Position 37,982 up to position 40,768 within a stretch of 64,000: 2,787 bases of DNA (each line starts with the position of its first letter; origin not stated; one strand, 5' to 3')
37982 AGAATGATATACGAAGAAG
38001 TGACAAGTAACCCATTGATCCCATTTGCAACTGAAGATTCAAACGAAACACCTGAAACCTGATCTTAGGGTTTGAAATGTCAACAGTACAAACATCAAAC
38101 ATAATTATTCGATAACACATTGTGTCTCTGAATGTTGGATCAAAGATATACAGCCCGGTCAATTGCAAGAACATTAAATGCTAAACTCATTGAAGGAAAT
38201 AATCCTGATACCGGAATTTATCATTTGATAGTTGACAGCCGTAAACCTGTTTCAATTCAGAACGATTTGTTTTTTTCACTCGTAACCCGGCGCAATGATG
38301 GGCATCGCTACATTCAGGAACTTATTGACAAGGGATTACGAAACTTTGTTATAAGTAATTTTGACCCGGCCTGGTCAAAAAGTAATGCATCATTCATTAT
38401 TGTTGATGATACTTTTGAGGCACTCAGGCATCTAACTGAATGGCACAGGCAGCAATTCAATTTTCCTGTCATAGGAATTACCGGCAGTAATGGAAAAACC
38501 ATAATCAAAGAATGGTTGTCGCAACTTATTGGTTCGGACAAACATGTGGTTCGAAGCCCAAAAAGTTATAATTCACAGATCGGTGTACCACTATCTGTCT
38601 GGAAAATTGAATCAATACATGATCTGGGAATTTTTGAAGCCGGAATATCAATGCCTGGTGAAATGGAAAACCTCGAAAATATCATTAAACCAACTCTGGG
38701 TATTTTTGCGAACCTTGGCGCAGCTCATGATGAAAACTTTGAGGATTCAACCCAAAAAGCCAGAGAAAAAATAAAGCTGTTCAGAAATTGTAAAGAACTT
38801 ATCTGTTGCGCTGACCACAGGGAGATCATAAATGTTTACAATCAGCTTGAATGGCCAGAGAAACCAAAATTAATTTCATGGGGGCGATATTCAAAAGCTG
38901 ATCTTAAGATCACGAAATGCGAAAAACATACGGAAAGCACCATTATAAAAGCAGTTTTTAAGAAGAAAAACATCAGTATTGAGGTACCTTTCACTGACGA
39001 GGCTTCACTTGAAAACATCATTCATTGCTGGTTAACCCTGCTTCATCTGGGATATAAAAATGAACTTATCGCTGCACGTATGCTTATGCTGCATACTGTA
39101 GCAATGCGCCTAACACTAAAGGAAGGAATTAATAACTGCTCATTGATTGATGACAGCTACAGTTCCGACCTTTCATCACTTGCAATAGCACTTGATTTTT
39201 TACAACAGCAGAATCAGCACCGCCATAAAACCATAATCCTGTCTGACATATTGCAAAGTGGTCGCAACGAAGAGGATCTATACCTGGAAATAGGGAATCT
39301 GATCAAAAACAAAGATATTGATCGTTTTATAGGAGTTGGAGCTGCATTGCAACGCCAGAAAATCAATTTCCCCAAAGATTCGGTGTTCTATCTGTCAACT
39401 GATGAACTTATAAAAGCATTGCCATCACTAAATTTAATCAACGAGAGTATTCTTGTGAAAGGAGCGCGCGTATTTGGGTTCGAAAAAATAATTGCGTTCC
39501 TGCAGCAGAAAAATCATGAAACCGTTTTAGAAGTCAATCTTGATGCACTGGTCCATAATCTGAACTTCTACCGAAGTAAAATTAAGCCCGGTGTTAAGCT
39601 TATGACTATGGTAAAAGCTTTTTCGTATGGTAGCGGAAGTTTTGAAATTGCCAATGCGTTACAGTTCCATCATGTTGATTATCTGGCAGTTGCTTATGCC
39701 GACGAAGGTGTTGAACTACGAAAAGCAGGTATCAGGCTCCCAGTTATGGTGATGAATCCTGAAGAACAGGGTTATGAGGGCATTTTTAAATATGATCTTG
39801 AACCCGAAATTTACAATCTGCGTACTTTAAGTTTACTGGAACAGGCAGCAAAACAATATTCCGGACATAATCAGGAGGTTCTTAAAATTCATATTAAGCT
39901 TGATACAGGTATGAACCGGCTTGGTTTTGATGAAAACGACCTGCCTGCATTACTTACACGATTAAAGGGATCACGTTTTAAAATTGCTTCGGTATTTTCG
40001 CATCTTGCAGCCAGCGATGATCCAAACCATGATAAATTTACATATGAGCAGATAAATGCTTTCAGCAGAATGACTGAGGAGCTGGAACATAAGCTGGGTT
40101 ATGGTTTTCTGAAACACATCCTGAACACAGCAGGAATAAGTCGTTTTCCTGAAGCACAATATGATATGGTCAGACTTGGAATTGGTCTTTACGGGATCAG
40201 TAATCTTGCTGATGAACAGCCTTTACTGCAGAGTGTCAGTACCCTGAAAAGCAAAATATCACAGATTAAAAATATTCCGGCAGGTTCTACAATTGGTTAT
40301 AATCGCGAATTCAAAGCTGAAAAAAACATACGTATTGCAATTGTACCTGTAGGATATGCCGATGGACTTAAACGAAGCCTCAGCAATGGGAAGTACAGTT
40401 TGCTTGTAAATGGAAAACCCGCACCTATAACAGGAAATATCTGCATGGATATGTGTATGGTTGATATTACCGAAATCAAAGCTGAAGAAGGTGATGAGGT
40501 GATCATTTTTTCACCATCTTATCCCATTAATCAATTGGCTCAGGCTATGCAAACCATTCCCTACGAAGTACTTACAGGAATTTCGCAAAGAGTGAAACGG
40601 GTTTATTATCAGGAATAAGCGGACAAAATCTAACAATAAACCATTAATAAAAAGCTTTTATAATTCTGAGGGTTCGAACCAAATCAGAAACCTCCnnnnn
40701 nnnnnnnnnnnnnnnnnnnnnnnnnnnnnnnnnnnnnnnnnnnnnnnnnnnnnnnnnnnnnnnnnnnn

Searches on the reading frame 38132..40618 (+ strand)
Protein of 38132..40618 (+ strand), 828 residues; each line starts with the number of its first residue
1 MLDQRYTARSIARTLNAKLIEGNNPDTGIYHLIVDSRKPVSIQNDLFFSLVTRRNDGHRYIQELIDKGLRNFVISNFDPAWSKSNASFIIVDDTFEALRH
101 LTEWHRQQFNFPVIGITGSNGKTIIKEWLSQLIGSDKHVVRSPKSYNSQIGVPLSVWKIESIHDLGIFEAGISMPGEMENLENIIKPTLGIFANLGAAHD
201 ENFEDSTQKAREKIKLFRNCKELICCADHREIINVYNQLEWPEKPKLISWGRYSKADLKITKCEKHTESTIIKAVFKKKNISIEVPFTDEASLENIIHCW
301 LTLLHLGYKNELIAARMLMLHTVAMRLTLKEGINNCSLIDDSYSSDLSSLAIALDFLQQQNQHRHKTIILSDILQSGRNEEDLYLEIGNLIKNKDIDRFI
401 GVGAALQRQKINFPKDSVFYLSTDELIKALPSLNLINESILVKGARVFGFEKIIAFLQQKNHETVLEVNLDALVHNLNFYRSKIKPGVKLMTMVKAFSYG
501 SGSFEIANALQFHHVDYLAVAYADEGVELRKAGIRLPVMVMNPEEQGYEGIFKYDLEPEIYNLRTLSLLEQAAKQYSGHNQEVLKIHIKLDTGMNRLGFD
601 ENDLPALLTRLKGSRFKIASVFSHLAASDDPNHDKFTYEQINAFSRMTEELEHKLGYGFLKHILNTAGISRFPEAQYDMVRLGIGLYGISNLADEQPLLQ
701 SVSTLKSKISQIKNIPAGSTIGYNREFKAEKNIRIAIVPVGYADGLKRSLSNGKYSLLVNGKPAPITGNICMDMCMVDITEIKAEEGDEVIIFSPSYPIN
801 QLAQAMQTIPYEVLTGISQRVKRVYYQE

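Call 7: search_protein_families(library=pfam, proteins=[window:38132-40618:+], max_evalue=0.001)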
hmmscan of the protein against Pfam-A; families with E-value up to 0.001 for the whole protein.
window:38132-40618:+ (828 aa): 3 families
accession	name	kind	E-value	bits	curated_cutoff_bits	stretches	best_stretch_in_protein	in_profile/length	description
PF01168.26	Ala_racemase_N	-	1.2e-55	189.1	24.1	1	468-690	1-219/220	Alanine racemase, N-terminal domain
PF00842.27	Ala_racemase_C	-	8.8e-46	155.1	25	1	702-825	1-127/127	Alanine racemase, C-terminal domain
PF08245.18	Mur_ligase_M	-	8.2e-23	81.8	24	1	116-299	1-196/200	Mur ligase middle domain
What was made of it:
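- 38132..40618 (+): Context anchor: MurF-alanine racemase fusion on the other flank of the island. Pfam Mur_ligase_M, Ala_racemase_N and Ala_racemase_C (call 7).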
